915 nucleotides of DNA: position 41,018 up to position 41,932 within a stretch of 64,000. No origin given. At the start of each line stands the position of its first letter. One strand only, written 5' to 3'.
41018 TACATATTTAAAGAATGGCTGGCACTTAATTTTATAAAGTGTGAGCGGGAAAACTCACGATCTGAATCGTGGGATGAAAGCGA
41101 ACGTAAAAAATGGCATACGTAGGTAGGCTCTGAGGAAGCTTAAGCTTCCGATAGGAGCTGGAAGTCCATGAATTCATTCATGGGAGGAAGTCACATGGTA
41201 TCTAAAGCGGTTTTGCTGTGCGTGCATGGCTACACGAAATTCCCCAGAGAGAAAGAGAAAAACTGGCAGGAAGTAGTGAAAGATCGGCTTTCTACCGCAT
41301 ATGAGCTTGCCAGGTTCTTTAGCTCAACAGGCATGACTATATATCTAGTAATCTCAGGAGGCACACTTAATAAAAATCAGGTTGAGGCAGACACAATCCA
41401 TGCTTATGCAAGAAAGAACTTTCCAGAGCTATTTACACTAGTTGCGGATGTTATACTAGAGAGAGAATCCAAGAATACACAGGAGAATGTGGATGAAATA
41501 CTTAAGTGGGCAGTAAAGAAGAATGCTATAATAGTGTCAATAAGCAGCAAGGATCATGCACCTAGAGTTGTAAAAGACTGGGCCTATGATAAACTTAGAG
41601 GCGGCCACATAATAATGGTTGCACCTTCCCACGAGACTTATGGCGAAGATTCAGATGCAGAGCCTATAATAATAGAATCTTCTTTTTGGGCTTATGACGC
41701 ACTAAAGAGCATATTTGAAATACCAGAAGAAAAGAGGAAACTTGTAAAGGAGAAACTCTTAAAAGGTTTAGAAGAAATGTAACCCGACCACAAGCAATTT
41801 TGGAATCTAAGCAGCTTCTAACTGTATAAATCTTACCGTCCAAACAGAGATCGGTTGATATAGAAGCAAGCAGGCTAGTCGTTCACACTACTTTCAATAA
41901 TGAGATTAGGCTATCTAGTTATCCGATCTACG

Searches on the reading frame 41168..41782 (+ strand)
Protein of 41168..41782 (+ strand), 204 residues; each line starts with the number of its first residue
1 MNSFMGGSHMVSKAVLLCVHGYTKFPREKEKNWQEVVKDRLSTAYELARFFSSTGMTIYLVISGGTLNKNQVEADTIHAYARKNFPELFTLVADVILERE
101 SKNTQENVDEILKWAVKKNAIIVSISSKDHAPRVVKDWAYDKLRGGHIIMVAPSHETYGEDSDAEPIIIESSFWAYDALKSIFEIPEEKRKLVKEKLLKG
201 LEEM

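Call 3: search_protein_families(library=pfam, proteins=[window:41168-41782:+], max_evalue=0.1)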
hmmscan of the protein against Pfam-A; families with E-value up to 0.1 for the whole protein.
window:41168-41782:+ (204 aa): 2 families
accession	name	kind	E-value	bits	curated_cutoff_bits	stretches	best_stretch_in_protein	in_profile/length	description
PF02698.23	DUF218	-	6e-11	42.8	27.6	1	35-136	11-98/133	DUF218 domain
PF15396.11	FAM60A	-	0.044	14.2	27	1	13-46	53-86/206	Protein Family FAM60A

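Call 5: search_protein_families(library=ncbifam, proteins=[window:41168-41782:+], max_evalue=0.01)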
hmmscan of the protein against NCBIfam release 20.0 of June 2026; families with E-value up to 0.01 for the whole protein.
window:41168-41782:+ (204 aa): 0 families

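Call 11: find_encoding_contigs(protein=window:41168-41782:+, flank=10000, max_places=6)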
Protein window:41168-41782:+ (204 aa): 1 contig read that carries it; 1 place shown.
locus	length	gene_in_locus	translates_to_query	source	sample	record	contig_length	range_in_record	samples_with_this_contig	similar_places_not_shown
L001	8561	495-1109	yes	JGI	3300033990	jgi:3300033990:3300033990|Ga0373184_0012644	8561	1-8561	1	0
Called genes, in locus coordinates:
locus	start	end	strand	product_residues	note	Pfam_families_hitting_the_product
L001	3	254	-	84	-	?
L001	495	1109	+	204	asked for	PF02698:DUF218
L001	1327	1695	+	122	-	-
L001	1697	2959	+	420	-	-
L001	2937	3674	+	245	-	PF00005:ABC_tran, PF13304:AAA_21 (weak)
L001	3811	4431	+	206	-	PF02698:DUF218 (weak)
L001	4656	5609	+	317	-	PF00005:ABC_tran, PF02463:SMC_N (faint), PF13175:AAA_15 (faint), PF13304:AAA_21 (faint)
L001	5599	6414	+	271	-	-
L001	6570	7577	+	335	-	PF01636:APH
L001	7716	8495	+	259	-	-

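Call 12: find_homologous_proteins(query=window:41168-41782:+)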
Query window:41168-41782:+ (204 aa): 18 proteins with E <= 0.001 among 159 candidates.
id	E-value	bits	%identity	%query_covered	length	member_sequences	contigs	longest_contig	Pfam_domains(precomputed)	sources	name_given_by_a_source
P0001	1.0e-122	425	99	96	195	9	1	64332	PF02698.24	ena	-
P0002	2.3e-100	352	79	96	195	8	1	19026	PF02698.24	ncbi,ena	-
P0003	1.5e-95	336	78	96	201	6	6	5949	PF02698.24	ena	-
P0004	2.0e-94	333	76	96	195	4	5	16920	PF02698.24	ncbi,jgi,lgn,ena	jgi:hypothetical protein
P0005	3.4e-89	316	74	96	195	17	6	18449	PF02698.24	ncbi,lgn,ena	-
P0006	7.7e-69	249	58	83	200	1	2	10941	PF02698.24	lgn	-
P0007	1.4e-68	248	58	95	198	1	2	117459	PF02698.24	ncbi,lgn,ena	-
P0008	7.3e-68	246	57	92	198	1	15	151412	PF02698.24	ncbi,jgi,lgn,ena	jgi:hypothetical protein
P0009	3.5e-66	240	55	95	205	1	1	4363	PF02698.24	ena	-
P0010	6.2e-66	240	59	92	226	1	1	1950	PF02698.24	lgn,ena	-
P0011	1.5e-65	238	59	86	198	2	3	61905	PF02698.24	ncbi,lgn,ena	-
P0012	2.2e-65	238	55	95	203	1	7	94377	PF02698.24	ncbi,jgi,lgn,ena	jgi:hypothetical protein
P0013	1.6e-64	235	57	93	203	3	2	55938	PF02698.24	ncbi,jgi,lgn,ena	-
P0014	2.8e-63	231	55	92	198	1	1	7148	PF02698.24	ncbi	-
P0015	8.6e-63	229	54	91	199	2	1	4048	PF02698.24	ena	-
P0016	4.5e-62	227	56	94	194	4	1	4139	PF02698.24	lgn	-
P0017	8.5e-61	223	52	92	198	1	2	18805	PF02698.24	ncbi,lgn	-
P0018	5.9e-59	217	50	95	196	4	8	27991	PF02698.24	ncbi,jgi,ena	jgi:hypothetical protein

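Call 14: find_related_loci(query=A1, collection=genome_contigs, flank=10000)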
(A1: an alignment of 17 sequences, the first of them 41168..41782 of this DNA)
Query A1 (204 aa) in genome_contigs; peptide patterns used: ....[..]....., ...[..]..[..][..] (x = any residue, [..] = any of these).
67 stretches matched a pattern; 9 encode a relative of the query (tblastn E <= 1e-3); 9 distinct loci.
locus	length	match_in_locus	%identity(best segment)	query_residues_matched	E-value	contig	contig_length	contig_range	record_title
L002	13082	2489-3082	79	7-204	7e-108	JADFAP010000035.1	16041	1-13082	MAG: Candidatus Acidifodinimicrobium mancum isolate FK_bin.410 NODE_13639_length_16041_cov_35.55, whole genome shotgun s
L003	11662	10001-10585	55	10-203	7e-72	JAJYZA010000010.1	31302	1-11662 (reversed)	MAG: Nanoarchaeota archaeon isolate FK4.bin88 NODE_1377_length_31302_cov_2.019182, whole genome shotgun sequence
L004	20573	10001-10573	57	14-203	5e-70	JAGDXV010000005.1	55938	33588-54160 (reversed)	MAG: Candidatus Parvarchaeota archaeon isolate KMA_Bin10 NODE_141_length_55938_cov_7.858490, whole genome shotgun sequen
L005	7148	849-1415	55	10-197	1e-69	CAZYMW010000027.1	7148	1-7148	MAG TPA_asm: Candidatus Woesearchaeota archaeon isolate SRP271791_co2_61 genome assembly, contig: NODE_2966_length_7148_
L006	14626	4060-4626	57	10-197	1e-69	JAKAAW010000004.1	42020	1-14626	MAG: Nanoarchaeota archaeon isolate WH2.bin119 NODE_1373_length_42020_cov_6.273745, whole genome shotgun sequence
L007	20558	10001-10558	54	13-197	1e-68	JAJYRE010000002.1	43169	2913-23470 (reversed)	MAG: Nanoarchaeota archaeon isolate DS4.bin97 NODE_738_length_43169_cov_2.507899, whole genome shotgun sequence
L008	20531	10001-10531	59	10-185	1e-68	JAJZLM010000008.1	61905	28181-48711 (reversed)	MAG: Nanoarchaeota archaeon isolate MAS3.bin115 NODE_769_length_61905_cov_1.400142, whole genome shotgun sequence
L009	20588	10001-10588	51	9-203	2e-66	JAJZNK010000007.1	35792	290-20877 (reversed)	MAG: Nanoarchaeota archaeon isolate MAS3.bin90 NODE_2165_length_35792_cov_1.674471, whole genome shotgun sequence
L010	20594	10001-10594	58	10-202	2e-74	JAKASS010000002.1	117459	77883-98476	MAG: Nanoarchaeota archaeon isolate YP1.bin68 NODE_151_length_117459_cov_43.778560, whole genome shotgun sequence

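Call 16: find_encoding_contigs(protein=P0002, flank=8000, max_places=3)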
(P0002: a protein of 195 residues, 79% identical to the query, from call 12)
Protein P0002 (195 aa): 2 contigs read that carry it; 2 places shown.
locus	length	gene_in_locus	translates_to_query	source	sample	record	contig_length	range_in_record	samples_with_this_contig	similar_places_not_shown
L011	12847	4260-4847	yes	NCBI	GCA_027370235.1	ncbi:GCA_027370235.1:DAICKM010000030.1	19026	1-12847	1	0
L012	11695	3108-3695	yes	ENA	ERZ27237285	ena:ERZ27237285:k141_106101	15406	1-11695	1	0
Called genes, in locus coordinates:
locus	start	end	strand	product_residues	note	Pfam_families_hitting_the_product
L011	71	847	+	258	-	-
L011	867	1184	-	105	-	PF01035:DNA_binding_1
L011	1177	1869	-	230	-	PF03109:ABC1 (faint), PF01163:RIO1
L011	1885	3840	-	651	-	PF00493:MCM (faint), PF01078:Mg_chelatase, PF20030:bpMoxR (weak), PF00004:AAA (faint), PF00158:Sigma54_activat, PF20436:LonB_AAA-LID (weak), PF05362:Lon_C, PF13541:ChlI, +2 more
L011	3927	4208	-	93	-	-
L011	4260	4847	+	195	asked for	PF02698:DUF218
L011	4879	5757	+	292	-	PF00892:EamA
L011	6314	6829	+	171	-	PF00252:Ribosomal_L16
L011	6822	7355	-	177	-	PF01923:Cob_adeno_trans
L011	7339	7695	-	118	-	-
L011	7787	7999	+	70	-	PF01868:RNase_P-MRP_p29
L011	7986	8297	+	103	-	PF00366:Ribosomal_S17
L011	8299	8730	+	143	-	PF00238:Ribosomal_L14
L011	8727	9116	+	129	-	PF16906:Ribosomal_L26, PF00467:KOW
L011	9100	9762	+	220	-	PF01479:S4 (weak), PF00900:Ribosomal_S4e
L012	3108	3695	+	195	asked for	PF02698:DUF218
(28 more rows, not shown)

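Call 17: find_encoding_contigs(protein=P0008, flank=8000, max_places=3)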
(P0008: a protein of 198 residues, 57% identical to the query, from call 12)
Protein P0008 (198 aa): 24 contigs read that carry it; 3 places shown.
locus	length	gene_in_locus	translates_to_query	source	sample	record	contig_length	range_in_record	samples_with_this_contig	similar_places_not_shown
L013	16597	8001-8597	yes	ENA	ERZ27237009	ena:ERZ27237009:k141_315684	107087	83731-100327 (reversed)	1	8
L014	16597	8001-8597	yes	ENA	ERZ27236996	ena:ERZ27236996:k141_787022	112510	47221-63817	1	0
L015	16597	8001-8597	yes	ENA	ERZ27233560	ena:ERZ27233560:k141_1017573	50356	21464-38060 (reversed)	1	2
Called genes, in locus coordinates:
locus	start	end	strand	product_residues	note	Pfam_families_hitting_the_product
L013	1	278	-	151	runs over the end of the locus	PF14378:PAP2_3 (weak), PF01569:PAP2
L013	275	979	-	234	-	PF02254:TrkA_N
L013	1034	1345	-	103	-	PF00338:Ribosomal_S10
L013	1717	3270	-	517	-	-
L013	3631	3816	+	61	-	-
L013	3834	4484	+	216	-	PF21840:DUF6899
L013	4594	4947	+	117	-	PF01248:Ribosomal_L7Ae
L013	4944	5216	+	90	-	PF01200:Ribosomal_S28e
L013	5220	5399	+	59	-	PF01246:Ribosomal_L24e, PF06467:zf-FCS (weak)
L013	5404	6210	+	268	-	-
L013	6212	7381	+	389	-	-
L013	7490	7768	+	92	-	-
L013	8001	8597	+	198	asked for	PF02698:DUF218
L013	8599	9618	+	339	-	PF00579:tRNA-synt_1b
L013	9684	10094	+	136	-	PF02675:AdoMet_dc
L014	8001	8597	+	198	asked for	PF02698:DUF218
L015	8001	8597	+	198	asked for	PF02698:DUF218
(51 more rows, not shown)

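Call 18: find_encoding_contigs(protein=P0005, flank=8000, max_places=3)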
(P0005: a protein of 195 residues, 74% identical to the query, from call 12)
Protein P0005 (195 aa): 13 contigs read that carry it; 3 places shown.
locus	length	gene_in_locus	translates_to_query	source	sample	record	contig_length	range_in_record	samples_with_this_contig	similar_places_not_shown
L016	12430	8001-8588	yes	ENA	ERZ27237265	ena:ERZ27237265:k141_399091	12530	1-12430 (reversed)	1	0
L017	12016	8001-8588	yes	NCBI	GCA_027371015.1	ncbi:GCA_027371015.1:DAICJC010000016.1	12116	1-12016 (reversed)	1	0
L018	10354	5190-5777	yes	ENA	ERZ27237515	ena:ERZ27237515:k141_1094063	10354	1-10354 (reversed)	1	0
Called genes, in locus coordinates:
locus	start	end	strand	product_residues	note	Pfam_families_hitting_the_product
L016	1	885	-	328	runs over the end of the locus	?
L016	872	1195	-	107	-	PF01022:HTH_5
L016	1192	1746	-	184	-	PF00578:AhpC-TSA (weak), PF08534:Redoxin (weak)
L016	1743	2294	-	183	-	-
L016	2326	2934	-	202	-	PF05175:MTS (weak), PF01209:Ubie_methyltran, PF13489:Methyltransf_23, PF02390:Methyltransf_4 (faint), PF13847:Methyltransf_31, PF08241:Methyltransf_11, PF08242:Methyltransf_12, PF13649:Methyltransf_25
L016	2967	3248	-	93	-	-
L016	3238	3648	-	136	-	-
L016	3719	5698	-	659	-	PF05649:Peptidase_M13_N, PF01431:Peptidase_M13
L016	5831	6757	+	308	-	PF02016:Peptidase_S66, PF17676:Peptidase_S66C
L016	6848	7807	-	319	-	-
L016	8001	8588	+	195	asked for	PF02698:DUF218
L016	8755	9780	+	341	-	PF04187:Cofac_haem_bdg (faint)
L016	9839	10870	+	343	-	PF04187:Cofac_haem_bdg (faint)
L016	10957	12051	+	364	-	PF02746:MR_MLE_N, PF13378:MR_MLE_C, PF07476:MAAL_C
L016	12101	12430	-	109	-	?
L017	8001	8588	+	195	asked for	PF02698:DUF218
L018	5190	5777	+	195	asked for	PF02698:DUF218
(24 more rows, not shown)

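Call 46: search_solved_structures(query=A1, max_evalue=1, show_alignments=2)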
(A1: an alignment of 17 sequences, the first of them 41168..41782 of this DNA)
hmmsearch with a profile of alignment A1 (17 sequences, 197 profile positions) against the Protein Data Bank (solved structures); distinct sequences matched with E-value up to 1: 5.
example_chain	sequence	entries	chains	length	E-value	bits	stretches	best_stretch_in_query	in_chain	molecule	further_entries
7ef7_A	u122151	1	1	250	0.21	14.3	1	107-191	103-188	At2g32150/F22D22.10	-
7ef6_A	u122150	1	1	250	0.21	14.3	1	107-191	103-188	Xanthosine monophosphate phosphatase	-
7anc_A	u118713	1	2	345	0.65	12.7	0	32-114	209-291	GDP-L-fucose synthase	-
7cxt_A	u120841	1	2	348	0.7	12.6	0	32-114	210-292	GDP-L-fucose synthase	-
7m13_A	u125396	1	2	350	0.72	12.6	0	32-114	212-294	GDP-L-fucose synthase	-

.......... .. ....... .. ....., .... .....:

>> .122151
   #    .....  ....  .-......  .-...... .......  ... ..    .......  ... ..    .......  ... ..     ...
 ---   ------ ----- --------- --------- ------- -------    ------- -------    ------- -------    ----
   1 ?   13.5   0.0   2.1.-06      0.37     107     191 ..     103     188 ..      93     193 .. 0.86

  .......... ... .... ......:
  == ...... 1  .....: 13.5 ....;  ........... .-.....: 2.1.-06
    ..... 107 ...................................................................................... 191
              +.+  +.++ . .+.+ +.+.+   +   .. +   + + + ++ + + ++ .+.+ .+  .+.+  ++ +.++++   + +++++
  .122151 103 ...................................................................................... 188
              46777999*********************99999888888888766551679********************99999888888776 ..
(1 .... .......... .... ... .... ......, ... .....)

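Call 55: search_protein_families(library=padloc, proteins=[window:41168-41782:+], max_evalue=0.001)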
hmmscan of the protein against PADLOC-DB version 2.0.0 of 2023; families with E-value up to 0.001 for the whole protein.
window:41168-41782:+ (204 aa): 0 families

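Call 59: predict_structure(alignment_id=A1)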
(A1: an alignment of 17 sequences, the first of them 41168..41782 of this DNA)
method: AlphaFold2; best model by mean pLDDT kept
length: 204 residues; sequences in the alignment: 17
mean_pLDDT: 71.9   pTM: 0.67
mean pLDDT of the five models: 71.9, 68.8, 67.8, 67.8, 65.0
residues with pLDDT >= 90: 37; 70-90: 71; 50-70: 68; < 50: 28
segments of 3 or more residues with pLDDT < 50: 1-10, 162-176
pLDDT, mean of each block of 10 residues (from residue 1): 38 82 65 85 91 88 76 87 96 88 71 86 78 69 64 65 42 48 63 63 54
secondary structure, 60 per line:
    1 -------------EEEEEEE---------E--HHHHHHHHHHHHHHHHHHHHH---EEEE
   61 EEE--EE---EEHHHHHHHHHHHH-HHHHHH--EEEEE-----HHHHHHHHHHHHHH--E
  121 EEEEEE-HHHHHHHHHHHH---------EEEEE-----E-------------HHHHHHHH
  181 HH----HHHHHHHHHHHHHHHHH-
elements in order: E14-20 H33-53 E57-63 H73-84 H86-91 E94-98 H104-117 E120-126 H128-139 E149-153 H173-182 H187-203

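Call 62: fold_search(model_id=the predicted structure, library=pdb)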
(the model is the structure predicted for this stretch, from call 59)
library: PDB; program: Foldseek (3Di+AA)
matches with E <= 10: 1301; with E <= 0.001: 0
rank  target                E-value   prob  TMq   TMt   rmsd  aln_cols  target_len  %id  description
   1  5uj0_A                1.1e-03  1.00  0.43  0.57   5.2       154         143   14  Structure of T4Pnkp 3' phosphatase covalently bound to BeF3 (released 2017-02-08)
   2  2qkf_B                1.5e-03  0.75  0.24  0.20  10.6       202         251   11  Crystal structure of 3-deoxy-d-manno-octulosonate 8-phosphate synthase (KDO8PS) from Neisseria meningitidis (released 2008-07-01)
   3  4jtk_B                1.9e-03  0.72  0.24  0.20  11.0       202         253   11  Crystal structure of R117Q mutant of 3-deoxy-D-manno-octulosonate 8-phosphate synthase (KDO8PS) from Neisseria meningi (released 2013-06-26)
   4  5uj0_B                2.3e-03  0.99  0.39  0.52   5.8       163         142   12  Structure of T4Pnkp 3' phosphatase covalently bound to BeF3 (released 2017-02-08)
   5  6hcd_B                2.4e-03  0.99  0.35  0.48   5.8       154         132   18  Structure of universal stress protein from Archaeoglobus fulgidus (released 2018-08-29)
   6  1rpz_A                2.6e-03  1.00  0.41  0.31   4.4       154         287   13  T4 POLYNUCLEOTIDE KINASE BOUND TO 5'-TGCAC-3' SSDNA (released 2004-02-17)
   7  1rrc_A                3.0e-03  1.00  0.44  0.33   5.6       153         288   14  T4 POLYNUCLEOTIDE KINASE BOUND TO 5'-GTC-3' SSDNA (released 2004-02-17)
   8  3qtb_B                3.6e-03  0.99  0.37  0.51   6.0       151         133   16  Structure of the universal stress protein from Archaeoglobus fulgidus in complex with dAMP (released 2011-03-30)
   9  3qtb_A                3.6e-03  0.98  0.35  0.50   5.8       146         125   18  Structure of the universal stress protein from Archaeoglobus fulgidus in complex with dAMP (released 2011-03-30)
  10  3hgm_C                5.2e-03  0.98  0.37  0.52   6.7       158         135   11  Universal Stress Protein TeaD from the TRAP transporter TeaABC of Halomonas elongata (released 2010-03-02)
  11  1kaq_F                5.2e-03  0.80  0.32  0.36  16.0       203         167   16  Structure of Bacillus subtilis Nicotinic Acid Mononucleotide Adenylyl Transferase (released 2002-07-12)
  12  5ahw_C                5.6e-03  0.97  0.39  0.49   6.1       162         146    9  Crystal structure of universal stress protein MSMEG_3811 in complex with cAMP (released 2015-04-01)
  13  1rc8_A                6.8e-03  0.99  0.39  0.29   6.0       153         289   15  T4 Polynucleotide Kinase bound to 5'-GTCAC-3' ssDNA (released 2004-02-17)
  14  2ia5_I                6.8e-03  0.97  0.39  0.30   6.0       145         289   10  T4 polynucleotide kinase/phosphatase with bound sulfate and magnesium. (released 2007-06-05)
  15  4wny                  7.7e-03  0.98  0.40  0.57   5.2       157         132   11  Crystal structure of a protein from the universal stress protein family from Burkholderia pseudomallei (released 2014-11-05)
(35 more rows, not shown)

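Call 77: search_protein_families(library=pfam, proteins=[L003:9507-9959:+, L003:10734-11096:+, L004:9316-9849:-, L004:10644-11939:+, L007:10627-12357:+, L007:9092-9808:+, L009:9116-9826:+, L009:10608-11825:-, L010:8905-9975:+], max_evalue=0.001)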
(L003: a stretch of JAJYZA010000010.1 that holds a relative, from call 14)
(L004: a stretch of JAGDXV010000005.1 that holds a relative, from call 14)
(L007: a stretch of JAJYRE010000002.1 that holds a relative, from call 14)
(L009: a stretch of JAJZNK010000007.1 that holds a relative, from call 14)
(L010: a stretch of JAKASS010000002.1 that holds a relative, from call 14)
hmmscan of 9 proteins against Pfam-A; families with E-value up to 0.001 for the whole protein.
L003:9507-9959:+ (150 aa): 1 family
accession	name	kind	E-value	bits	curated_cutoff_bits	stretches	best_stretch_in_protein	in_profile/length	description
PF07884.19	VKOR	-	3.2e-22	79.6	27.5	1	11-139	2-133/134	Vitamin K epoxide reductase family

L003:10734-11096:+ (120 aa): 0 families

L004:9316-9849:- (177 aa): 0 families

L004:10644-11939:+ (431 aa): 2 families
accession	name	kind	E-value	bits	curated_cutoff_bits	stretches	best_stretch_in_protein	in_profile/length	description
PF01935.23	DUF87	-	2.1e-16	61.2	23.2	1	48-250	23-207/220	Helicase HerA, central domain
PF00004.35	AAA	-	5.8e-05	24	21.2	0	278-358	43-128/131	ATPase family associated with various cellular activities (AAA)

L007:10627-12357:+ (576 aa): 4 families
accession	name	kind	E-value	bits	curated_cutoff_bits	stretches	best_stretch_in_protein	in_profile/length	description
PF01068.26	DNA_ligase_A_M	-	4.1e-55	187.1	26.2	1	222-418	1-204/204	ATP dependent DNA ligase domain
PF04675.19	DNA_ligase_A_N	-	7.8e-38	130.8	24.6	1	2-171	1-174/174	DNA ligase N terminus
PF04679.21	DNA_ligase_A_C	-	3.7e-16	59.7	27.5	1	447-551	4-94/94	ATP dependent DNA ligase C terminal region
PF09414.15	RNA_ligase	-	0.00092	19.8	27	0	240-404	2-161/171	RNA ligase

L007:9092-9808:+ (238 aa): 0 families

L009:9116-9826:+ (236 aa): 0 families

L009:10608-11825:- (405 aa): 1 family
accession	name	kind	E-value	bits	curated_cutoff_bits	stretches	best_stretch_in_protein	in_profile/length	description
PF13385.13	Laminin_G_3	-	1.3e-15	58.3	27.6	1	187-350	2-151/151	Concanavalin A-like lectin/glucanases superfamily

L010:8905-9975:+ (356 aa): 2 families
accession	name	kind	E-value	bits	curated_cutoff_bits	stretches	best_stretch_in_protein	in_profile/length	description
PF02272.25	DHHA1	-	7.4e-09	36.4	25.9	1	278-349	29-101/102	DHHA1 domain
PF01368.27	DHH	-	4.2e-08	33.9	28.1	1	23-113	4-90/125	DHH family, N-terminal domain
